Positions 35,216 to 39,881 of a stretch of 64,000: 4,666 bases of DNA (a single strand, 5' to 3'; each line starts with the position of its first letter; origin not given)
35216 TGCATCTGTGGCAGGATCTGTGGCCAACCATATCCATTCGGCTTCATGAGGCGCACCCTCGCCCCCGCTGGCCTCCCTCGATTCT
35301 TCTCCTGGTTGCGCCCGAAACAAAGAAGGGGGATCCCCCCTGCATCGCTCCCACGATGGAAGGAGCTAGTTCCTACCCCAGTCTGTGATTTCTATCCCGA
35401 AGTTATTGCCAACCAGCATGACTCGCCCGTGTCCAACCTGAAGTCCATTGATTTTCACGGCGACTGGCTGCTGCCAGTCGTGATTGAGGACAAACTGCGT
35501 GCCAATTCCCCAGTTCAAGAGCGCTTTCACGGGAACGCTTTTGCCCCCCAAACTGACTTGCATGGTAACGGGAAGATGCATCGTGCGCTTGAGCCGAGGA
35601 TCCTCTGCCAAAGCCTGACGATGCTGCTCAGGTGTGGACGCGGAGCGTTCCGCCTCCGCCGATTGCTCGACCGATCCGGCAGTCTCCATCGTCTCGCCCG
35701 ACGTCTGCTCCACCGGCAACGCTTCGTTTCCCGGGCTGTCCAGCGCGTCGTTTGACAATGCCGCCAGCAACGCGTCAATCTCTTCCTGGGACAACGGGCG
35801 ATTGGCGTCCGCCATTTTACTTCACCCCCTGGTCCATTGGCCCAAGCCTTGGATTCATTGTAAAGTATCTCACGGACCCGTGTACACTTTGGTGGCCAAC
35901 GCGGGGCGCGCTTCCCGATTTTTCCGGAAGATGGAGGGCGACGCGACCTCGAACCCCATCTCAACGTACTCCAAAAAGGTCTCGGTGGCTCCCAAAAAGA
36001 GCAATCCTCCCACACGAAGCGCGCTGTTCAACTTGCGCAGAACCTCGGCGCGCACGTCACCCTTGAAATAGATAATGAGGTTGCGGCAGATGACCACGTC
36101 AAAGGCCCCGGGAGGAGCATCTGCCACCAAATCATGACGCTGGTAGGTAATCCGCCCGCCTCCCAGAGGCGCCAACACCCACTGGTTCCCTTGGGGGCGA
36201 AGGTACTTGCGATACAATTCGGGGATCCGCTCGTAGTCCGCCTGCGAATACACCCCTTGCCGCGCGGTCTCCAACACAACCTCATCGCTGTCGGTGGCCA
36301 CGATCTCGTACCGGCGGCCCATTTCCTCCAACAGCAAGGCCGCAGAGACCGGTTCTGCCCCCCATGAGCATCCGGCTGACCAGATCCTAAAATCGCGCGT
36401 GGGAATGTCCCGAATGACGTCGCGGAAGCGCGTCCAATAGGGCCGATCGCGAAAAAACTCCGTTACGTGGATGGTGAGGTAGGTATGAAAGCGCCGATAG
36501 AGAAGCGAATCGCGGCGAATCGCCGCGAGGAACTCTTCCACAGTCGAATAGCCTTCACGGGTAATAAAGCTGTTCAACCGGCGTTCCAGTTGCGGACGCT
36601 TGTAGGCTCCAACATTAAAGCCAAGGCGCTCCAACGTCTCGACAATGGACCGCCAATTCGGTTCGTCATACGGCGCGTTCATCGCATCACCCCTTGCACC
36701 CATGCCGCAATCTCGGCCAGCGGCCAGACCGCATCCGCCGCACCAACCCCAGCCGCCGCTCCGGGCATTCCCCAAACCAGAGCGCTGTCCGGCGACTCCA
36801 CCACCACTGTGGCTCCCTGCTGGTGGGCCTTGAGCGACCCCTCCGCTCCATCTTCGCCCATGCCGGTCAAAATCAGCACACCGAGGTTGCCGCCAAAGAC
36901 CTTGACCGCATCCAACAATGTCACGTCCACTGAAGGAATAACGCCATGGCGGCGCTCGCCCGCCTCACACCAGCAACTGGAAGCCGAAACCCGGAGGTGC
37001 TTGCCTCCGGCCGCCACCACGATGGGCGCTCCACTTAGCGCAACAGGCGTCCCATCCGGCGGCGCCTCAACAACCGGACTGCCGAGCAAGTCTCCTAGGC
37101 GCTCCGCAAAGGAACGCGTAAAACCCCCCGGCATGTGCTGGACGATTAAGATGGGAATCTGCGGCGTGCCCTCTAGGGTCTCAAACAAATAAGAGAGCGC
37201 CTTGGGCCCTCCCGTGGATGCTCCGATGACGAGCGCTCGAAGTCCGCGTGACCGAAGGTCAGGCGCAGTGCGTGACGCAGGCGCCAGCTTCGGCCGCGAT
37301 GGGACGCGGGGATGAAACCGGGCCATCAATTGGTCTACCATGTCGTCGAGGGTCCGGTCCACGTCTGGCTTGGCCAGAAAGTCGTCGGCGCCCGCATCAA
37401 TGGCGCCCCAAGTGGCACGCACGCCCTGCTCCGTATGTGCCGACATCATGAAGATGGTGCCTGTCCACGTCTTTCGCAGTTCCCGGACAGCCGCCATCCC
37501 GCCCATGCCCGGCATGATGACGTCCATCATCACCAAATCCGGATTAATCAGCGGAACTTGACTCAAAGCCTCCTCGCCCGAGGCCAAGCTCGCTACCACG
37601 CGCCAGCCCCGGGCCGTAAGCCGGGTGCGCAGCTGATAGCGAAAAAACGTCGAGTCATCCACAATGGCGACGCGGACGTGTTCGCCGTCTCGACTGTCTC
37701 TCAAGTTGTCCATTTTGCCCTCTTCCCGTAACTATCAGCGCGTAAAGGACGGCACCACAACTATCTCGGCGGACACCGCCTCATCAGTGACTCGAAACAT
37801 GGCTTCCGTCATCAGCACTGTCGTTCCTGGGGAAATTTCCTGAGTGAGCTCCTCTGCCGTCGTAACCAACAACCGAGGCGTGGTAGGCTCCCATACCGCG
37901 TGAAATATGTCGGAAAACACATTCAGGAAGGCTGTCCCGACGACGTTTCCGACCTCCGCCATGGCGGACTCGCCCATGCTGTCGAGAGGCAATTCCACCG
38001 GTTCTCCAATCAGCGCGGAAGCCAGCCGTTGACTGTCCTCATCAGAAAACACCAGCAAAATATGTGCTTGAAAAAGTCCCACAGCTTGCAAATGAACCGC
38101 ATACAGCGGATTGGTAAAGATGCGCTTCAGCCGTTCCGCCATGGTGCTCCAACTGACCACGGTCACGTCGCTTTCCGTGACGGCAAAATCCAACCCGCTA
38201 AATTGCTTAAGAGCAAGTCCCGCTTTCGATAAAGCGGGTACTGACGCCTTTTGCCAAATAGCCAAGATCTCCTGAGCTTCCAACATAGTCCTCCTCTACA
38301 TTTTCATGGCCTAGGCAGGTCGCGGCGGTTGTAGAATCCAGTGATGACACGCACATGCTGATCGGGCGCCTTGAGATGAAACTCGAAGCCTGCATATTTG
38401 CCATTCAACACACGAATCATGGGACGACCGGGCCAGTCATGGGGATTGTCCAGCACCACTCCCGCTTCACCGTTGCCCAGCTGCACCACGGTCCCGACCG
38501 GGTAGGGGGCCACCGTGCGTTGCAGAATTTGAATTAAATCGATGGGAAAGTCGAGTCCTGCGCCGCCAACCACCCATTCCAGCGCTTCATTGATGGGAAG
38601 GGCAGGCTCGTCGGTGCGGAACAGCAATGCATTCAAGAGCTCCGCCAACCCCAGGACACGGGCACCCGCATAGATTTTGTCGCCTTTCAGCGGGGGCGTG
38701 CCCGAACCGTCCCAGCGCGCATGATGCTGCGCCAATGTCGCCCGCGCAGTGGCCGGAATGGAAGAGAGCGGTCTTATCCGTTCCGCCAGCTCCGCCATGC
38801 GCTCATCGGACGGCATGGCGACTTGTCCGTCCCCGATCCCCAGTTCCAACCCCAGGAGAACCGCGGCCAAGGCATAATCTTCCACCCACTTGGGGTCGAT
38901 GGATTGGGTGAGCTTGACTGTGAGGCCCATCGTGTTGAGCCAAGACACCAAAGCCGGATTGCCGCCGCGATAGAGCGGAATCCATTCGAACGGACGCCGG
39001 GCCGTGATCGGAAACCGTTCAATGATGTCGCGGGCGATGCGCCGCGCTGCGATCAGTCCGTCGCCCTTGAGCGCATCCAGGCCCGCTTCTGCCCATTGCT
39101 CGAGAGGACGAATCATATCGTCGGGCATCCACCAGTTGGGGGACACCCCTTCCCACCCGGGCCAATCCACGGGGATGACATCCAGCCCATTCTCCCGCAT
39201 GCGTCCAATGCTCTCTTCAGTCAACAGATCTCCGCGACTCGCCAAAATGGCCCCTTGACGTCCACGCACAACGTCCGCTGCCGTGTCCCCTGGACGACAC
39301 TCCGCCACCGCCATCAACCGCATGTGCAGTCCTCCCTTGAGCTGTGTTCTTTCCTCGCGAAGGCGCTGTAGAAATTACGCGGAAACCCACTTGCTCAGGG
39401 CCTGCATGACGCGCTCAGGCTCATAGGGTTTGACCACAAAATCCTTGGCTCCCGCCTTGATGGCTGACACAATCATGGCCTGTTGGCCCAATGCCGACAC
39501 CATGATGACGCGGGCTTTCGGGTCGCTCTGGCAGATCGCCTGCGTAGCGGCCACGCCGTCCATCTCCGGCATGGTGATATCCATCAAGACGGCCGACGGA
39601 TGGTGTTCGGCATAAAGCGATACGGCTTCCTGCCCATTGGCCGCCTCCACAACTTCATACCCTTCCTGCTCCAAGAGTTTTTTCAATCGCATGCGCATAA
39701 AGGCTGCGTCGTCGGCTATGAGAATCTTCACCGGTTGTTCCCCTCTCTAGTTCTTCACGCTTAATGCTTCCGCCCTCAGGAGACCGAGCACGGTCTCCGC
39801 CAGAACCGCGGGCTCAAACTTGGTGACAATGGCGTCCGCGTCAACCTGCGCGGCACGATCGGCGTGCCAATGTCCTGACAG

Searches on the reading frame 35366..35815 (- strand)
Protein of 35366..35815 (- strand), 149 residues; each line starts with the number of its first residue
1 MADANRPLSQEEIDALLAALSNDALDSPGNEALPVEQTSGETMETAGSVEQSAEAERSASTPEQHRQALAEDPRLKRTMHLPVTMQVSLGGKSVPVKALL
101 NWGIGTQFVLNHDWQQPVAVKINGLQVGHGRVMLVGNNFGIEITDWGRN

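Call 74: search_protein_families(library=pfam, proteins=[window:35366-35815:-], max_evalue=0.001)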
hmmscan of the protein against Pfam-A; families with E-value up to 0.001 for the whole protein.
window:35366-35815:- (149 aa): 1 family
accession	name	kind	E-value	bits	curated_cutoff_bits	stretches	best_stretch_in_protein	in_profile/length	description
PF01052.25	FliMN_C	-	3.3e-15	56.2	23.8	1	78-146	3-71/73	Type III flagellar switch regulator (C-ring) FliN C-term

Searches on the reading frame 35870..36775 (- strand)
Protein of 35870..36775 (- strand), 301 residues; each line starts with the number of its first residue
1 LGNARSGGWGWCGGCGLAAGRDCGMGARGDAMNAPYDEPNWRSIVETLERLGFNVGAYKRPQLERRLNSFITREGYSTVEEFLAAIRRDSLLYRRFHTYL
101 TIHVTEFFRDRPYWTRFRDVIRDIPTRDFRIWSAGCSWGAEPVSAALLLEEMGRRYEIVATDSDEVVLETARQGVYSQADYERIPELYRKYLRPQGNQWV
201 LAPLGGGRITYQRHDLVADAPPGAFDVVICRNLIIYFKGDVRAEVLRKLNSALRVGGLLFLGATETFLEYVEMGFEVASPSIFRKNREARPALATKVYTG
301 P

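Call 3: search_protein_families(library=pfam, proteins=[window:35870-36775:-], max_evalue=0.01)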
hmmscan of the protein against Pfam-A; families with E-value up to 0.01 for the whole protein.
window:35870-36775:- (301 aa): 6 families
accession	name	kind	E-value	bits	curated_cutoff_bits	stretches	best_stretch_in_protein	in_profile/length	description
PF01739.24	CheR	-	5.3e-40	137.4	27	1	104-268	2-180/195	CheR methyltransferase, SAM binding domain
PF03705.20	CheR_N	-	4.8e-09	36.2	27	1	49-89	12-52/53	CheR methyltransferase, all-alpha domain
PF08242.18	Methyltransf_12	-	1.3e-05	26.3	30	1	214-259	56-98/98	Methyltransferase domain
PF13649.12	Methyltransf_25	-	1.4e-05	26.1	27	0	208-257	47-97/97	Methyltransferase domain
PF08241.18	Methyltransf_11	-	0.00029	21.8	21.2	0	209-261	44-95/95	Methyltransferase domain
PF13489.12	Methyltransf_23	-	0.0079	16.4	27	0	171-261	60-116/164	Methyltransferase domain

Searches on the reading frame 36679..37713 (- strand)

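Call 3: search_protein_families(library=pfam, proteins=[window:36679-37713:-], max_evalue=0.01)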
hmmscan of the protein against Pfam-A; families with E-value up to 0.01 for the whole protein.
window:36679-37713:- (344 aa): 2 families
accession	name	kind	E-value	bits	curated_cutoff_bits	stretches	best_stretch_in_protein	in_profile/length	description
PF01339.22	CheB_methylest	-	5e-45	153.8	24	1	162-337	2-172/174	CheB methylesterase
PF00072.30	Response_reg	-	1.2e-20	74.1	30.2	1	15-124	1-108/111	Response regulator receiver domain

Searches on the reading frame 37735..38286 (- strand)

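Call 3: search_protein_families(library=pfam, proteins=[window:37735-38286:-], max_evalue=0.01)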
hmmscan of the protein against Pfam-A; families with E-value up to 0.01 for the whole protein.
window:37735-38286:- (183 aa): 0 families

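Call 19: search_protein_families(library=ncbifam, proteins=[window:37735-38286:-], max_evalue=0.01)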
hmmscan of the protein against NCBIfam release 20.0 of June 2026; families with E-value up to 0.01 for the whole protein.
window:37735-38286:- (183 aa): 2 families
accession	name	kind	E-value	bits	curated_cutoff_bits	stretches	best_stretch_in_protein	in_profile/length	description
NF041093.1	CheC_Thtogales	equivalog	3.6e-08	33.6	250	1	39-166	39-172/201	CheY-P phosphatase CheC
NF005995.1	PRK08119.1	equivalog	0.001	18.6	218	1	25-156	56-188/376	flagellar motor switch phosphatase FliY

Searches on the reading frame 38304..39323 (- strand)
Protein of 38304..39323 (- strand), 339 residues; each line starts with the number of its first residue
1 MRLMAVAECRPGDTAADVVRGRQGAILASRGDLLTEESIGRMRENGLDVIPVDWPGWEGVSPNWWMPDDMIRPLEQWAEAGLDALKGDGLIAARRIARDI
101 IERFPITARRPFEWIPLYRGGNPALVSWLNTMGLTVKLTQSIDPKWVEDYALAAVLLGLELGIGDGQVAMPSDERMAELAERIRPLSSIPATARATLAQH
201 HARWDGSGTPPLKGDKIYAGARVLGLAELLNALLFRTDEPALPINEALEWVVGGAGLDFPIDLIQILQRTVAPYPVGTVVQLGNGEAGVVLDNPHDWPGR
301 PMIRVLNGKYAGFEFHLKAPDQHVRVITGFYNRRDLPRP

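Call 3: search_protein_families(library=pfam, proteins=[window:38304-39323:-], max_evalue=0.01)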
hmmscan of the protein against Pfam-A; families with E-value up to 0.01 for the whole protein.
window:38304-39323:- (339 aa): 1 family
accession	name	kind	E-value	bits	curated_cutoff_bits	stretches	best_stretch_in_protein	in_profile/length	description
PF13487.12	HD_5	-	8.6e-07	29.3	27.2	1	186-253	89-160/170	HD domain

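Call 19: search_protein_families(library=ncbifam, proteins=[window:38304-39323:-], max_evalue=0.01)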
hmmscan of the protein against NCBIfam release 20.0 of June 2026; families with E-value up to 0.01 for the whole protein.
window:38304-39323:- (339 aa): 1 family
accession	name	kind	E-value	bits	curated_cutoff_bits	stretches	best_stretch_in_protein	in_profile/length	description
NF053512.1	nitric_RR_NosR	exception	2e-07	30.4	400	1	194-272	275-355/422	response regulator c-di-GMP phosphodiesterase, NosR family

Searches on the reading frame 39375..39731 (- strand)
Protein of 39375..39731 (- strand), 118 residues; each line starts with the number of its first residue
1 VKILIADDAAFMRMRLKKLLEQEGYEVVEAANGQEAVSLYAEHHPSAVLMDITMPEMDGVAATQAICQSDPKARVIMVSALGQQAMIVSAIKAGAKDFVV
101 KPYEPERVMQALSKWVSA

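Call 3: search_protein_families(library=pfam, proteins=[window:39375-39731:-], max_evalue=0.01)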
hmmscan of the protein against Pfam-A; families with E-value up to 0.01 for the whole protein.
window:39375-39731:- (118 aa): 2 families
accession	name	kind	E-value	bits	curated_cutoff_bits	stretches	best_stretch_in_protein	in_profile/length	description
PF00072.30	Response_reg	-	1.4e-32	112.5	30.2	1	3-112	1-110/111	Response regulator receiver domain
PF20161.5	VpsR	-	0.00025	21.2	23.7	1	17-112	24-120/121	VpsR domain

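Call 19: search_protein_families(library=ncbifam, proteins=[window:39375-39731:-], max_evalue=0.01)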
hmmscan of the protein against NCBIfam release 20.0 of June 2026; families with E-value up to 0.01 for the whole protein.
window:39375-39731:- (118 aa): 107 families (the best 25 are shown)
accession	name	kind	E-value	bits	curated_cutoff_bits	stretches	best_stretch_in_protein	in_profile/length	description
NF041367.1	CheY_Halo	equivalog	4.1e-35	120.6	200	1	3-114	1-112/114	chemotaxis protein CheY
NF008469.0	PRK11361.1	equivalog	9.4e-26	90.5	714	1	2-106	6-110/461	acetoacetate metabolism transcriptional regulator AtoC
NF001965.0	PRK00742.1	subfamily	3.9e-25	88.8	293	1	1-105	4-111/357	chemotaxis-specific protein-glutamate methyltransferase CheB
NF045944.1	ResRegRpaBCyano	equivalog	1e-21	77.4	330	1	4-108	1-104/229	response regulator transcription factor RpaB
NF007935.0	PRK10651.1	equivalog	2e-21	76.1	250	1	2-114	8-122/216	two-component system response regulator NarL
NF009206.0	PRK12555.1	subfamily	2.5e-21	76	342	1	1-104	1-107/340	chemotaxis-specific protein-glutamate methyltransferase CheB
NF041733.1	resp_reg_CseB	equivalog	1.1e-20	74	350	1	2-106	2-105/228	two-component system response regulator CseB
NF051870.1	NAssimRespRegNtrX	equivalog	1.4e-20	73.6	600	1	2-112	3-115/452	nitrogen assimilation response regulator NtrX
NF007135.0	PRK09581.1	equivalog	2e-20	73.1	474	1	2-104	4-108/457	PleD family two-component system response regulator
NF047793.1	ResRegPgtA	equivalog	2e-20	73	650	1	3-113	8-118/414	two-component system response regulator PgtA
NF040689.1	MtrAB_MtrA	equivalog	3.3e-20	72.4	300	1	3-109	1-106/219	MtrAB system response regulator MtrA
TIGR02875.1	spore_0_A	equivalog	2.3e-19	69.6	200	1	2-109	4-115/262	sporulation transcription factor Spo0A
NF006900.1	PRK09390.1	equivalog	3.5e-19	69.2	255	1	3-114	7-118/203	response regulator FixJ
NF012227.0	AdeR_RR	equivalog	3.6e-19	69.2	340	1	3-110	14-120/239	efflux system response regulator transcription factor AdeR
NF045505.1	RR_RssB_Pseudo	equivalog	8.2e-19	67.9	700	1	2-106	7-111/394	two-component system response regulator RssB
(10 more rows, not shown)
